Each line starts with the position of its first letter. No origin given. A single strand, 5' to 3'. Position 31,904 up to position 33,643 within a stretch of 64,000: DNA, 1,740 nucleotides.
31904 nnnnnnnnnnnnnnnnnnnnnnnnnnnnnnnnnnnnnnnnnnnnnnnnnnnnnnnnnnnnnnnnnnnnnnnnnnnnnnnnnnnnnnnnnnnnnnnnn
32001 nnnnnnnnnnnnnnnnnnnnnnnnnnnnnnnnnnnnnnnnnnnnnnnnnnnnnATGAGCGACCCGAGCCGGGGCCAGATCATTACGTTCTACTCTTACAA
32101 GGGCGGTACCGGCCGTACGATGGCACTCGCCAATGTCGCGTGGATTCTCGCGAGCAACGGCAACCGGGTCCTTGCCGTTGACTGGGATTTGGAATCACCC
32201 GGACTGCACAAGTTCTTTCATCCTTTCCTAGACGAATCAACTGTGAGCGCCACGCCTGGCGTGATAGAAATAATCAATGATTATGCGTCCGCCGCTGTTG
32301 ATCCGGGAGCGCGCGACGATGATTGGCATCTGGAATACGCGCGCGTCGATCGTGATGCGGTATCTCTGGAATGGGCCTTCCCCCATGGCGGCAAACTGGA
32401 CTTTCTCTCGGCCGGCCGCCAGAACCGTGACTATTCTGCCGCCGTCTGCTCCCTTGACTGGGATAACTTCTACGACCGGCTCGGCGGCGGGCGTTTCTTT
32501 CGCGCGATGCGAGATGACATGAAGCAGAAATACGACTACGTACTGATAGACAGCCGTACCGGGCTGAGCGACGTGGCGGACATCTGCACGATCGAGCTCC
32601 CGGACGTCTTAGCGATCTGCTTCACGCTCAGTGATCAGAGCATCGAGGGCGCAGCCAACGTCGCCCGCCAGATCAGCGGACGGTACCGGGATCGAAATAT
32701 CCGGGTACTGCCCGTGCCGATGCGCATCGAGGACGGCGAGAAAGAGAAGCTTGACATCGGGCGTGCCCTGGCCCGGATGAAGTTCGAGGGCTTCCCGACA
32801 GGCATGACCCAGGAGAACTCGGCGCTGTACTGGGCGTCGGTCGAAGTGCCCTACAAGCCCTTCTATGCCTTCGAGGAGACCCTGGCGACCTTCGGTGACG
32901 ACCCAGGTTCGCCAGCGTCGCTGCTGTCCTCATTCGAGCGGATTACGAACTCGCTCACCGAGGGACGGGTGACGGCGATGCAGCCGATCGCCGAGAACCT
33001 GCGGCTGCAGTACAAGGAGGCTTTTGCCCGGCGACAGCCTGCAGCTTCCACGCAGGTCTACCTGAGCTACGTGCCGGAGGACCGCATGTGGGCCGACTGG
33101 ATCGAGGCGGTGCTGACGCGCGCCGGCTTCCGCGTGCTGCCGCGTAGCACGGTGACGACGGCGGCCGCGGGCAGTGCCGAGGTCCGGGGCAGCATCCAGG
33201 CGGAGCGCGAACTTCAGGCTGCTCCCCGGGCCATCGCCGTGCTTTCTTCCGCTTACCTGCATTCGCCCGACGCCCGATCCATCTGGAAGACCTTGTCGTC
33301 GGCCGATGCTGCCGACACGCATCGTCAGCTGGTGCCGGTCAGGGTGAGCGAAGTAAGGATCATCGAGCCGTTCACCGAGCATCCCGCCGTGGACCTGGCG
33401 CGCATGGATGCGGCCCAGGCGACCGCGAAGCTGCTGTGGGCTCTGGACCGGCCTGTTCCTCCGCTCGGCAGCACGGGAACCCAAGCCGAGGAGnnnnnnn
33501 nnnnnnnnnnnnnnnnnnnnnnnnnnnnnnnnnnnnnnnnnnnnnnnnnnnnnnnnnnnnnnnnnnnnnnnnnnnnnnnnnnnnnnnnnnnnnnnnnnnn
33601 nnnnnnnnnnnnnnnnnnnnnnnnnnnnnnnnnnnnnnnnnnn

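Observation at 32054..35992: Four-module FxsT (ParA/MinD-like, TIR, NB-ARC, TPR) with a compositional break inside one ORF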

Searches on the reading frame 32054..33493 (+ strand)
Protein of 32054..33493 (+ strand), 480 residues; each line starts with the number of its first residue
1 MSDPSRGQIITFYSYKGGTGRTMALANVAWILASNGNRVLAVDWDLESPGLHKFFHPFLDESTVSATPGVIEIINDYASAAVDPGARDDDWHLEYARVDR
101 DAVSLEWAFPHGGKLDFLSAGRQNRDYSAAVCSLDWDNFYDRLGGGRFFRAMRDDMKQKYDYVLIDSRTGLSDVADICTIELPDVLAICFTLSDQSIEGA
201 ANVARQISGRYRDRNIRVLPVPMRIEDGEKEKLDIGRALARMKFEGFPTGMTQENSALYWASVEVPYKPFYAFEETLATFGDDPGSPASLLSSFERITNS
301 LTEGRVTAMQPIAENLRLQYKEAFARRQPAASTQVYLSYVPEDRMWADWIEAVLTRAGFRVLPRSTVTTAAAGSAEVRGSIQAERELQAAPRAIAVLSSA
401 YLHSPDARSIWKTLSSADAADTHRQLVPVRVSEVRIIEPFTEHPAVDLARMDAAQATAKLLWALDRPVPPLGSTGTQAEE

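Call 52: predict_structure(alignment_id=A2)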
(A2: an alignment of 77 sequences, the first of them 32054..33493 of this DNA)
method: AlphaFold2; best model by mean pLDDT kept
length: 480 residues; sequences in the alignment: 77
mean_pLDDT: 90.0   pTM: 0.80
mean pLDDT of the five models: 90.0, 89.8, 89.6, 87.2, 86.9
residues with pLDDT >= 90: 350; 70-90: 93; 50-70: 26; < 50: 11
segments of 3 or more residues with pLDDT < 50: 1-3, 473-480
pLDDT, mean of each block of 10 residues (from residue 1): 70 90 97 98 92 94 90 96 93 96 96 97 81 91 96 97 94 88 97 96 95 95 91 96 96 94 93 94 92 97 97 94 81 86 96 91 82 66 83 95 94 83 84 93 93 90 75 45
secondary structure, 60 per line:
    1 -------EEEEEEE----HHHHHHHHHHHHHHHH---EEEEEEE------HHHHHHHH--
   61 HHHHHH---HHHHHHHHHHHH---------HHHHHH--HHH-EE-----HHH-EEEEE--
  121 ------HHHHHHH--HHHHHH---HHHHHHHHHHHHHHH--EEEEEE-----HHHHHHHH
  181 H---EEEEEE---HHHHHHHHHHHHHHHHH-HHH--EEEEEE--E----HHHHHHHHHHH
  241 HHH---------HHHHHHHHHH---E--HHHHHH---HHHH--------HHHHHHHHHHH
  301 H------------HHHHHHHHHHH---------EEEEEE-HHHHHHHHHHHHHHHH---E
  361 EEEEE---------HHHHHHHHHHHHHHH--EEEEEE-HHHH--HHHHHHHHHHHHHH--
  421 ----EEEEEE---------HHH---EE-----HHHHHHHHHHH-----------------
elements in order: E8-14 H19-34 E38-44 H51-58 H61-66 H70-81 H91-96 E114-118 H127-133 H136-141 H145-159 E162-167 H173-181 E185-190 H194-210 E217-222 H230-243 H253-262 H269-274 H278-281 H290-301 H314-324 E334-339 H341-356 E360-365 H375-389 E392-397 H399-402 H405-418 E425-430 H453-463
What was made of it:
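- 32075..33034 (+): FxsT module 1 (aa 8-327), a ParA/MinD-fold variant P-loop domain. The signature Lys K16 is kept and the Walker-A Lys is replaced by R21 (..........). Switch I is VDWDLE and Walker B is LIDSRTG. A family-specific C-terminal subdomain follows. The AF2 model has pLDDT 90 (call 52).
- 33056..33433 (+): FxsT module 2 (aa 335-460), a TIR domain. No Glu is conserved in helix alpha-C; positions 409-412 vary and the window has I410 and K412. The secondary structure comes from the AF2 model (call 52).
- On Catalytic TIR NADases: The AF2 model shows a beta-alpha-beta TIR-like topology over aa 334-463 with pLDDT mostly 83-96 (call 52).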

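Call 55: fold_search(model_id=the predicted structure, library=pdb)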
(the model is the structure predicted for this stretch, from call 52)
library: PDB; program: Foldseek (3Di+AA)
matches with E <= 10: 1423; with E <= 0.001: 219
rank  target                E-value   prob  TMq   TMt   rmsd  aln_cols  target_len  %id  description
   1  1wcv                  6.0e-10  1.00  0.42  0.77   4.6       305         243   17  Structure of the bacterial chromosome segregation protein Soj (released 2005-01-12)
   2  1hyq                  4.5e-09  1.00  0.35  0.68   8.3       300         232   18  MIND BACTERIAL CELL DIVISION REGULATOR FROM A. FULGIDUS (released 2001-03-14)
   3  1ion                  7.4e-09  1.00  0.38  0.70   7.3       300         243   18  THE SEPTUM SITE-DETERMINING PROTEIN MIND COMPLEXED WITH MG-ADP FROM PYROCOCCUS HORIKOSHII OT3 (released 2001-09-26)
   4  1g3q                  8.7e-09  1.00  0.36  0.69   7.5       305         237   19  CRYSTAL STRUCTURE ANALYSIS OF PYROCOCCUS FURIOSUS CELL DIVISION ATPASE MIND (released 2001-04-21)
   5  4v03_B                1.1e-08  1.00  0.36  0.68   8.2       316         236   18  MinD cell division protein, Aquifex aeolicus (released 2015-01-14)
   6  7npe_C                1.1e-08  1.00  0.42  0.50   5.7       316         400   17  Vibrio cholerae ParA2-ADP (released 2021-07-21)
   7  2bek_A                1.1e-08  1.00  0.40  0.72   5.0       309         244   16  Structure of the bacterial chromosome segregation protein Soj (released 2005-01-12)
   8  5u1j_A                1.1e-08  1.00  0.34  0.53   9.5       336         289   16  Structure of pNOB8 ParA bound to nonspecific DNA (released 2017-04-19)
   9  7npe_B                1.2e-08  1.00  0.42  0.49   5.8       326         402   19  Vibrio cholerae ParA2-ADP (released 2021-07-21)
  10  5u1j_B                1.2e-08  1.00  0.34  0.53  10.3       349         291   15  Structure of pNOB8 ParA bound to nonspecific DNA (released 2017-04-19)
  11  7npe_A                2.0e-08  1.00  0.41  0.49   5.8       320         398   18  Vibrio cholerae ParA2-ADP (released 2021-07-21)
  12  2bek_B                2.1e-08  1.00  0.41  0.76   4.5       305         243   16  Structure of the bacterial chromosome segregation protein Soj (released 2005-01-12)
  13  8ray_A                2.3e-08  1.00  0.43  0.76   4.2       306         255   17  ParA in complex with ATP (released 2025-03-26)
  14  6iub_A                2.6e-08  1.00  0.45  0.77   4.4       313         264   14  Structure of Helicobacter pylori Soj protein (released 2019-02-13)
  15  6non_A                2.6e-08  1.00  0.42  0.73   5.0       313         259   16  Structure of Cyanthece apo McdA (released 2019-04-24)
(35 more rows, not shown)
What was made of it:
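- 32075..33034 (+): The best Foldseek PDB matches are Soj, MinD, ParA and McdA, with TM 0.68-0.78 (call 55).
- Closest known: ParA/Soj/MinD deviant Walker-A ATPases. Same: The fold matches (Foldseek TM 0.68-0.78, call 55).
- The ATPase module has a Soj/MinD fold (calls 52, 55). The N-terminal module has a ParA/Soj fold (call 55).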
